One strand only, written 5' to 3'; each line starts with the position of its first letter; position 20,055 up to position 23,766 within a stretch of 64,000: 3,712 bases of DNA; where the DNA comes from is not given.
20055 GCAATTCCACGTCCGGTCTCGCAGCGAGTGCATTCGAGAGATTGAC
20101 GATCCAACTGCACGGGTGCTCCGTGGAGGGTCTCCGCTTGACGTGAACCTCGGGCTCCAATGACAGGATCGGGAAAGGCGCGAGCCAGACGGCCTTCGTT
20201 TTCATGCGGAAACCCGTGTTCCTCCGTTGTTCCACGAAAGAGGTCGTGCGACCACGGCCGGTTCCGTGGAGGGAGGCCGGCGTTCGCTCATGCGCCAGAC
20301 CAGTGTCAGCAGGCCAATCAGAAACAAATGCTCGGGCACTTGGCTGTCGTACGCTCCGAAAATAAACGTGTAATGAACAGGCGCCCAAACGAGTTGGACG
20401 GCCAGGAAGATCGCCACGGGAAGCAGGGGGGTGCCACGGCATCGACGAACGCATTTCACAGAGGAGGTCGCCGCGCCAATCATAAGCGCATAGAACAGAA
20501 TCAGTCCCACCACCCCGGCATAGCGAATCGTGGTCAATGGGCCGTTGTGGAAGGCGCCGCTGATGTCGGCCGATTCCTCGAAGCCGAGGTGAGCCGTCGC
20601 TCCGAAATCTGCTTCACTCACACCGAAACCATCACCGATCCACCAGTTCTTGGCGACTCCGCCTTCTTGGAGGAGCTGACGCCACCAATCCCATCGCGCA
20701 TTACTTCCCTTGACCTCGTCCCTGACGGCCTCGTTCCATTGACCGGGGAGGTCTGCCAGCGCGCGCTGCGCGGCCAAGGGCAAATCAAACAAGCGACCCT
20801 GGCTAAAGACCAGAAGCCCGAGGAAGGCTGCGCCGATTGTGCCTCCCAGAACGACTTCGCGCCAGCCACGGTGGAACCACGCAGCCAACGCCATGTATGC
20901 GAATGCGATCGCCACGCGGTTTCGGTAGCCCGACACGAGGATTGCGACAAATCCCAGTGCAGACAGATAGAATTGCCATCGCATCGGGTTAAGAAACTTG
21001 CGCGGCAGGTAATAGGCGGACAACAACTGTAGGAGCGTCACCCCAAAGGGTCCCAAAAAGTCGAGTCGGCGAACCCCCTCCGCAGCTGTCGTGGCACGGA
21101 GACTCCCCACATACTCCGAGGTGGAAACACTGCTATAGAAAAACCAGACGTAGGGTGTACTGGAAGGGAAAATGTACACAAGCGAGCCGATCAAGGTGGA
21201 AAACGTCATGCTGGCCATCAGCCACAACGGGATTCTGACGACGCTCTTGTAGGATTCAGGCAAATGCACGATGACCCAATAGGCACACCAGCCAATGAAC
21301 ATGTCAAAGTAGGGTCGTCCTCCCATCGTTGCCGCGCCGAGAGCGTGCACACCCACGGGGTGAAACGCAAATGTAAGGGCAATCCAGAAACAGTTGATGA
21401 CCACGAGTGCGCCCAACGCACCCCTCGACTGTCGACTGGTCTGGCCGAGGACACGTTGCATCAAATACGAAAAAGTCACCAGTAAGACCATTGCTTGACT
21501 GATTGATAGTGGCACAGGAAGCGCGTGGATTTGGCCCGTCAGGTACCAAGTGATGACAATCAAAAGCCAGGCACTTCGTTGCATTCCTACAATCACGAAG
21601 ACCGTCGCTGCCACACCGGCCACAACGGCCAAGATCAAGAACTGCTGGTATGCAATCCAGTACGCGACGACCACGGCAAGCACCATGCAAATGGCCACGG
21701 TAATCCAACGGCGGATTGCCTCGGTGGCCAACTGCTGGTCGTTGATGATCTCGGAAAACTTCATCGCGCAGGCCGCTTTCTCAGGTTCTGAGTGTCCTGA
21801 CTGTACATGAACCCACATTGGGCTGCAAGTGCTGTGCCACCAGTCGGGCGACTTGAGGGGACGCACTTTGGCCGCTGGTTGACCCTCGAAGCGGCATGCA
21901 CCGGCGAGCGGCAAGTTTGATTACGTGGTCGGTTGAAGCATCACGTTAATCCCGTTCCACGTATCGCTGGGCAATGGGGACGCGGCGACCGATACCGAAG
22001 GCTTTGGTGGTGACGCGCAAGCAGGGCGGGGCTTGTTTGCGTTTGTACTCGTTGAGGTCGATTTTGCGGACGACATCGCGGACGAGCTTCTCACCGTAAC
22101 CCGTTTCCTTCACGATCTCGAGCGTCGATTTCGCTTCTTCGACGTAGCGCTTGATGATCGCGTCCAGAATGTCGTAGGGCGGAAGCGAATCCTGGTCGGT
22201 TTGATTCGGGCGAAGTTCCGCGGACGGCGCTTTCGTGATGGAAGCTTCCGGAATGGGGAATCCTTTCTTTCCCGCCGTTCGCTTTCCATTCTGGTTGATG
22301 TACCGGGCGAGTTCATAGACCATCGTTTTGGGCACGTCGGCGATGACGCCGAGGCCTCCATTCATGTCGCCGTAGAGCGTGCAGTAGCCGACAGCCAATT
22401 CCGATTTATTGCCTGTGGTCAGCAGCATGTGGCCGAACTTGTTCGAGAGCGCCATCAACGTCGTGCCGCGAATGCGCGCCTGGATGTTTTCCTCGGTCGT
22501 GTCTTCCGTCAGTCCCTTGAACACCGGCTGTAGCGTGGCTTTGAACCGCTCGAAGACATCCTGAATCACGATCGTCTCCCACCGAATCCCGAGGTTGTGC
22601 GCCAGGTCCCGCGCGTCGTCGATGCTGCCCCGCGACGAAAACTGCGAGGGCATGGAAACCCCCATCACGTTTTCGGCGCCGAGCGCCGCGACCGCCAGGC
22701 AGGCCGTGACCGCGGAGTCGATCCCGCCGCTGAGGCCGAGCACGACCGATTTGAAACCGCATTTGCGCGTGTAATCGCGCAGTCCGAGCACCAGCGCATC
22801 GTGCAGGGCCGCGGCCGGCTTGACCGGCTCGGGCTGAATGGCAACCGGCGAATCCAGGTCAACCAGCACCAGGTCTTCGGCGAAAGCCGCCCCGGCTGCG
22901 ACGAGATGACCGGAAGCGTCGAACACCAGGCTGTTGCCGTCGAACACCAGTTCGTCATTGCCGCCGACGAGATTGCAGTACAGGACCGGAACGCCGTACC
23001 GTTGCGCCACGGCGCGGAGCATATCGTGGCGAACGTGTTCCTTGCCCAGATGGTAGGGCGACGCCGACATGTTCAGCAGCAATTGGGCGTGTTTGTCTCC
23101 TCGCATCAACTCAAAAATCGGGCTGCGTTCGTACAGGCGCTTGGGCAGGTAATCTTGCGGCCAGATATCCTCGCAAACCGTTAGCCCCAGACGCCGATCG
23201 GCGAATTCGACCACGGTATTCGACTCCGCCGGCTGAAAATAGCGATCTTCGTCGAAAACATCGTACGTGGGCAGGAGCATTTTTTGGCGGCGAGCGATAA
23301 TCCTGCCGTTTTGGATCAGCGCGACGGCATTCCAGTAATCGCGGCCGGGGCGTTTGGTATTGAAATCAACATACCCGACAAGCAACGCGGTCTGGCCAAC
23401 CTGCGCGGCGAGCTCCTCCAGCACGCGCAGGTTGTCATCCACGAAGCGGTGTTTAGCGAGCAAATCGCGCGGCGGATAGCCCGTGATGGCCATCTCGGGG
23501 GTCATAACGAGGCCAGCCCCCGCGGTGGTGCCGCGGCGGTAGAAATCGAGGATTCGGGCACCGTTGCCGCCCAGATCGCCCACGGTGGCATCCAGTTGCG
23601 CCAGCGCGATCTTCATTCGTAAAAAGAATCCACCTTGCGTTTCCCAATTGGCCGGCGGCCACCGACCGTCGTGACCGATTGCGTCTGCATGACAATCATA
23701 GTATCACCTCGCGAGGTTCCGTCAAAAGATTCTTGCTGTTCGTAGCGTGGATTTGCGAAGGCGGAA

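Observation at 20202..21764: O-antigen-ligase-like (Wzy_C) membrane protein inside the exosortase locus: Wzy polymerase or O-oligosaccharyltransferase?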

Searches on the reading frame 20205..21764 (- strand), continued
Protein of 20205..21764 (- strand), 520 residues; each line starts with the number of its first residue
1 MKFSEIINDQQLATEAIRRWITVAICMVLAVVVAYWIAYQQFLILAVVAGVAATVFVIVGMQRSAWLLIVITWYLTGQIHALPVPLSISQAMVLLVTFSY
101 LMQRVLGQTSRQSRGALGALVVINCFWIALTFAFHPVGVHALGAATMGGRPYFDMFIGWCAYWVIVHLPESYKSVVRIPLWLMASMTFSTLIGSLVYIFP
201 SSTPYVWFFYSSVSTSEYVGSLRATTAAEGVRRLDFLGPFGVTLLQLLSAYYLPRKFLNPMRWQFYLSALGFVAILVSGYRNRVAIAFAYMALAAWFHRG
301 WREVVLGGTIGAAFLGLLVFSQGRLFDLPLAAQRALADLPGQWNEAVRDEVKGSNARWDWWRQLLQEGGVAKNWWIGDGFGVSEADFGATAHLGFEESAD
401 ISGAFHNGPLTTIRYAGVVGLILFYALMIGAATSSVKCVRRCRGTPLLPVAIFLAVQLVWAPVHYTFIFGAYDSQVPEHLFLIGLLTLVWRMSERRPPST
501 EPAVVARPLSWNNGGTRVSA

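Call 62: list_cluster_members(proteins=[P0073, P0085, P0095, P0105, P0115, P0130, P0150, P0170, P0190, P0210])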
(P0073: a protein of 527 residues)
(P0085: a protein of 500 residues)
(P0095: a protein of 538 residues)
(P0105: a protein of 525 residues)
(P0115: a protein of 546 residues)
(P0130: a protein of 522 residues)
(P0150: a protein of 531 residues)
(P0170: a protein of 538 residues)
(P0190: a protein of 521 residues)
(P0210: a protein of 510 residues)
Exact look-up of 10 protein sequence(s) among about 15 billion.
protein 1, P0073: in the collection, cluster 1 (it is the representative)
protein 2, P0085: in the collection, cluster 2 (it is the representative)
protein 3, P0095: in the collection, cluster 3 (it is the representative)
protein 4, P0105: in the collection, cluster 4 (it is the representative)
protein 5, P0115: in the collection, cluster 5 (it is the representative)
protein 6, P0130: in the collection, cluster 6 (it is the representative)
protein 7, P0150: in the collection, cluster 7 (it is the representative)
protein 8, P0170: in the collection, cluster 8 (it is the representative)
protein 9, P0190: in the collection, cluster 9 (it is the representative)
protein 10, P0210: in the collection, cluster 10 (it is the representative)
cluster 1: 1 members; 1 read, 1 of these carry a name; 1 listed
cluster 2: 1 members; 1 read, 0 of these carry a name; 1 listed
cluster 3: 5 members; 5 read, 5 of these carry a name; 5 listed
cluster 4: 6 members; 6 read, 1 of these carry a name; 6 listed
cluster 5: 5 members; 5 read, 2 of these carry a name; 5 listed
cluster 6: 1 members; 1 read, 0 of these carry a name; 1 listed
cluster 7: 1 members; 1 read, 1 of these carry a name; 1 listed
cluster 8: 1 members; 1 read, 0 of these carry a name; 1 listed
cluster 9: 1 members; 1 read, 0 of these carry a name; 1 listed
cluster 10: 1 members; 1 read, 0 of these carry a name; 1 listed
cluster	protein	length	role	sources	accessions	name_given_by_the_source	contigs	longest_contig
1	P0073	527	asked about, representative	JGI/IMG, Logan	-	hypothetical protein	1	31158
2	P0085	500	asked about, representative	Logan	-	-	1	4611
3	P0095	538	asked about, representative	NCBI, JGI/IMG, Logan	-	hypothetical protein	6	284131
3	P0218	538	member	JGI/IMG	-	hypothetical protein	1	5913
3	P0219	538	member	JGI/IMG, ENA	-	hypothetical protein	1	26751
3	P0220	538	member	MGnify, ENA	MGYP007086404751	CR=1 FL=1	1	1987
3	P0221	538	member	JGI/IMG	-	hypothetical protein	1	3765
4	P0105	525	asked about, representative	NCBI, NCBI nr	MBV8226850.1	MAG: hypothetical protein JO232_16850 [Verrucomicrobia bacterium] | hypothetical protein [Verrucomicrobiota bacterium]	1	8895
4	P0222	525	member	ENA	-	-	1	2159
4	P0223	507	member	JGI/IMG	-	-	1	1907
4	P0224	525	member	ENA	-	-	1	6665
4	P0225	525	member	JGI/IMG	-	-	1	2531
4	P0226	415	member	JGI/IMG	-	-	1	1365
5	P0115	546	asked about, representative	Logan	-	-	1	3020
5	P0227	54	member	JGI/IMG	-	hypothetical protein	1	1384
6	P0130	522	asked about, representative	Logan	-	-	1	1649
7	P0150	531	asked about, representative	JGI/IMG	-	hypothetical protein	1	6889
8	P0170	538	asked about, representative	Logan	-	-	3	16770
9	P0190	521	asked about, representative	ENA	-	-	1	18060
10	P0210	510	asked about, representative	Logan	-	-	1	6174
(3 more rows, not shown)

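Call 84: search_protein_families(library=pfam, proteins=[L034:7304-8131:+, L034:8165-9931:+, L034:9962-11509:+, L034:11553-12749:+, L034:6665-7294:+, L034:5501-6625:+, L031:9890-11434:+, L031:11434-12672:+, P0014, P0036], max_evalue=0.01)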
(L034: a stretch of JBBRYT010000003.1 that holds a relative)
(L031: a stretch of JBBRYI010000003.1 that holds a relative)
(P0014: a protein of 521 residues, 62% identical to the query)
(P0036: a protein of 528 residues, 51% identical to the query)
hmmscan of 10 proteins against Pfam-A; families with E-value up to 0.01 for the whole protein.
L034:7304-8131:+ (276 aa): 1 family
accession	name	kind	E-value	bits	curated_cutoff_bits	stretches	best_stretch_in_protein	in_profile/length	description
PF01061.29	ABC2_membrane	-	3.4e-20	72.9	26.9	1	29-234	2-209/211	ABC-2 type transporter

L034:8165-9931:+ (589 aa): 5 families
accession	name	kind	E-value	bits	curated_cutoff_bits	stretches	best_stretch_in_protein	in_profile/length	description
PF13229.12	Beta_helix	-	1.9e-19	70.3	25.9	2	230-370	5-138/158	Right handed beta helix region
PF05048.19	NosD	-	1e-08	35.3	23.6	1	305-436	42-155/212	Periplasmic copper-binding protein (NosD)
PF07602.17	DUF1565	-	0.0014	18.5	20.3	1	34-70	4-40/257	Protein of unknown function (DUF1565)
PF22842.2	Pel9A-like_beta_helix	-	0.0021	17.5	25.2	0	33-69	17-53/370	Pel9A-like, right handed beta helix region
PF14592.12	Chondroitinas_B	-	0.0031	17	24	1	46-99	5-59/426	Chondroitinase B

L034:9962-11509:+ (516 aa): 1 family
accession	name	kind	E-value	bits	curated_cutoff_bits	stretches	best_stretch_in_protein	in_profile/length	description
PF04932.20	Wzy_C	-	1e-09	38.7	31.7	1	254-420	1-149/149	O-Antigen ligase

L034:11553-12749:+ (399 aa): 6 families
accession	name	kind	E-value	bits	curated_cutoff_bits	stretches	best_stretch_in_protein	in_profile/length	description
PF00005.33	ABC_tran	-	3.6e-25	89.6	25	1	57-188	1-135/137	ABC transporter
PF14524.12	Wzt_C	-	6.7e-09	36.3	30.4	1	282-369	26-119/143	Wzt C-terminal domain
PF13304.12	AAA_21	-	1.9e-06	28.6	27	1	70-142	2-60/304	AAA domain, putative AbiEii toxin, Type IV TA system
PF13476.12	AAA_23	-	0.00095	20.3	27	1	56-88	9-40/201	AAA domain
PF13555.12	AAA_29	-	0.0014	18.8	27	1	61-85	16-40/61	P-loop containing region of AAA domain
PF13175.12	AAA_15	-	0.0023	18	32.1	1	54-92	11-48/374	AAA ATPase domain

L034:6665-7294:+ (210 aa): 2 families
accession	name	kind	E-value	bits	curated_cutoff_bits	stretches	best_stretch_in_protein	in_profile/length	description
PF13580.11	SIS_2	-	9e-17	61.8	27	2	94-165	67-138/138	SIS domain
PF01380.27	SIS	-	1.9e-07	31.4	25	1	129-183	52-106/131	SIS domain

L034:5501-6625:+ (375 aa): 6 families
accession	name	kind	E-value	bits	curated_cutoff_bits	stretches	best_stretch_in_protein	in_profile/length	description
PF03275.19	GLF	-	7.2e-76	254.8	26.3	1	147-343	1-203/203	UDP-galactopyranose mutase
PF13450.12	NAD_binding_8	-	8.9e-18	64.8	21.9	1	6-74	1-68/68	NAD(P)-binding Rossmann-like domain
PF07992.20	Pyr_redox_2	-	0.00015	21.8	26.1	1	2-38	1-36/291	Pyridine nucleotide-disulphide oxidoreductase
PF13454.12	NAD_binding_9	-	0.0011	19.3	21.8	1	6-52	2-51/155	FAD-NAD(P)-binding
PF01266.30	DAO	-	0.0012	18.8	27.9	1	3-40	1-37/353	FAD dependent oxidoreductase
PF02558.23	ApbA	-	0.0079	16.3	22.2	0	4-37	1-33/150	Ketopantoate reductase PanE/ApbA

L031:9890-11434:+ (515 aa): 1 family
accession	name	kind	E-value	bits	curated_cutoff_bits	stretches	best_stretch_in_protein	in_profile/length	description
PF04932.20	Wzy_C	-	7.5e-07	29.5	31.7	1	256-421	1-148/149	O-Antigen ligase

L031:11434-12672:+ (413 aa): 7 families
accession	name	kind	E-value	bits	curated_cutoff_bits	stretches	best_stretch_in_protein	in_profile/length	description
PF00005.33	ABC_tran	-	7.2e-23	82.1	25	1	59-190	1-135/137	ABC transporter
PF13304.12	AAA_21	-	1.2e-05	26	27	1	72-93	2-23/304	AAA domain, putative AbiEii toxin, Type IV TA system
PF13476.12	AAA_23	-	0.00075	20.6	27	1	59-89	10-39/201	AAA domain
PF13555.12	AAA_29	-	0.00097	19.3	27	1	62-87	15-40/61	P-loop containing region of AAA domain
PF14524.12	Wzt_C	-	0.0025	18.2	30.4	1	277-371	18-112/143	Wzt C-terminal domain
PF02463.25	SMC_N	-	0.0061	16.4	40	0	69-87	24-42/220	RecF/RecN/SMC N terminal domain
PF13175.12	AAA_15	-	0.0083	16.2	32.1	0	58-94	13-48/374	AAA ATPase domain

P0014 (521 aa): 1 family
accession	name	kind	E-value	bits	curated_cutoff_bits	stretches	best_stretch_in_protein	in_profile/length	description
PF04932.20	Wzy_C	-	7.4e-11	42.5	31.7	1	267-426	2-149/149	O-Antigen ligase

P0036 (528 aa): 1 family
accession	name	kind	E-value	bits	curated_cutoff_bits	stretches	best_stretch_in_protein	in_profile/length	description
PF04932.20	Wzy_C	-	9.6e-10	38.9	31.7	1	266-424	2-148/149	O-Antigen ligase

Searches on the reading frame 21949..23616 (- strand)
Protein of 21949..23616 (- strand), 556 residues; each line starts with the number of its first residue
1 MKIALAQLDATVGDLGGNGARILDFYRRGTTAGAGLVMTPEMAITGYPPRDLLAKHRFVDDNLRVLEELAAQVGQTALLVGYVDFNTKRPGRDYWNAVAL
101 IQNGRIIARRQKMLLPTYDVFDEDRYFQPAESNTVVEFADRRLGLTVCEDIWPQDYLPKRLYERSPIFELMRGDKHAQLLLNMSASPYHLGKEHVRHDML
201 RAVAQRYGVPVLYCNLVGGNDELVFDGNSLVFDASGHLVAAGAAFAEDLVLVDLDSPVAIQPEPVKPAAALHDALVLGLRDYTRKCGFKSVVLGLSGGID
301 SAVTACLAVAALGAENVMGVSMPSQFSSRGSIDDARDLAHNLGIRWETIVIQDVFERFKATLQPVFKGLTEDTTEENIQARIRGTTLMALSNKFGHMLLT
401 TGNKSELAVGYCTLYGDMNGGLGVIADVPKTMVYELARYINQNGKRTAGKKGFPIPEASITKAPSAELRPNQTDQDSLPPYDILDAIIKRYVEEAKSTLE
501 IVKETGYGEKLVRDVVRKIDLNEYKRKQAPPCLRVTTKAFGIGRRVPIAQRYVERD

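Call 6: search_protein_families(library=pfam, proteins=[window:21949-23616:-], max_evalue=0.001)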
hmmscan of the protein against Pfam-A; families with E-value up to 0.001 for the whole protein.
window:21949-23616:- (556 aa): 3 families
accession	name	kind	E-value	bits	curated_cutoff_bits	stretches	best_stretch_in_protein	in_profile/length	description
PF02540.23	NAD_synthase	-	8.3e-76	254.8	21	1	274-529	4-242/242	NAD synthase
PF00795.27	CN_hydrolase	-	7.7e-23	81.6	23.2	1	2-257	1-249/256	Carbon-nitrogen hydrolase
PF03054.22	tRNA_Me_trans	-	0.00071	19.7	20.6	0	290-357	2-78/202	tRNA methyl transferase HUP domain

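Call 7: search_protein_families(library=ncbifam, proteins=[window:21949-23616:-], max_evalue=0.001)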
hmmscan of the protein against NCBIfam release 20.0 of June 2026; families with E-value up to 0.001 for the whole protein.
window:21949-23616:- (556 aa): 15 families
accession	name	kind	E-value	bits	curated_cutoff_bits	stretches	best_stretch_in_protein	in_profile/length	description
NF010588.0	PRK13981.1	equivalog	2.9e-210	699.3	479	1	1-554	5-544/546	NAD+ synthase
TIGR00552.1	nadE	equivalog_domain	3.7e-60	203.2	63.65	1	279-533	13-242/251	NAD(+) synthase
NF010587.0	PRK13980.1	equivalog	7.7e-60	202.3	255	1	270-536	13-261/267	NAD+ synthase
NF002730.0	PRK02628.1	equivalog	2e-49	168.4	473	2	276-483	347-566/677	NAD(+) synthase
NF002048.0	PRK00876.1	subfamily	1.2e-23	83.5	313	2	278-357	26-106/330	NAD(+) synthase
NF001979.1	PRK00768.1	equivalog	2e-10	40.6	250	1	279-478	28-225/266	NAD(+) synthase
TIGR00268.2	TIGR00268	equivalog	2.5e-10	40.1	150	1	288-353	13-78/259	ATP-dependent sacrificial sulfur transferase LarE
TIGR03381.1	agmatine_aguB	equivalog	8.3e-08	31.9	410.25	1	2-152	2-154/279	N-carbamoylputrescine amidase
NF001138.1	PRK00143.1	equivalog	7.5e-06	25.1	284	1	291-357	2-74/345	tRNA 2-thiouridine(34) synthase MnmA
NF011258.0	PRK14664.1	equivalog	4e-05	22.9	680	1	289-362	6-71/362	tRNA 2-thiouridine(34) synthase MnmA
NF000848.1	PRK00074.1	equivalog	4.3e-05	22.3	400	1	284-324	209-249/512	glutamine-hydrolyzing GMP synthase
NF011259.0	PRK14665.1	equivalog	7.8e-05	21.8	364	1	289-357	6-74/360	tRNA 2-thiouridine(34) synthase MnmA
NF033621.1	de_GSH_amidase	exception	0.00018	20.9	355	1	3-151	2-149/260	deaminated glutathione amidase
TIGR00364.1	TIGR00364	equivalog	0.00027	20.6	150.3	1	292-362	2-70/201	7-cyano-7-deazaguanine synthase QueC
NF033561.1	macrolact_Ik_Al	subfamily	0.00092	17.9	300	0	263-363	187-287/561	albusnodin/ikarugamycin family macrolactam cyclase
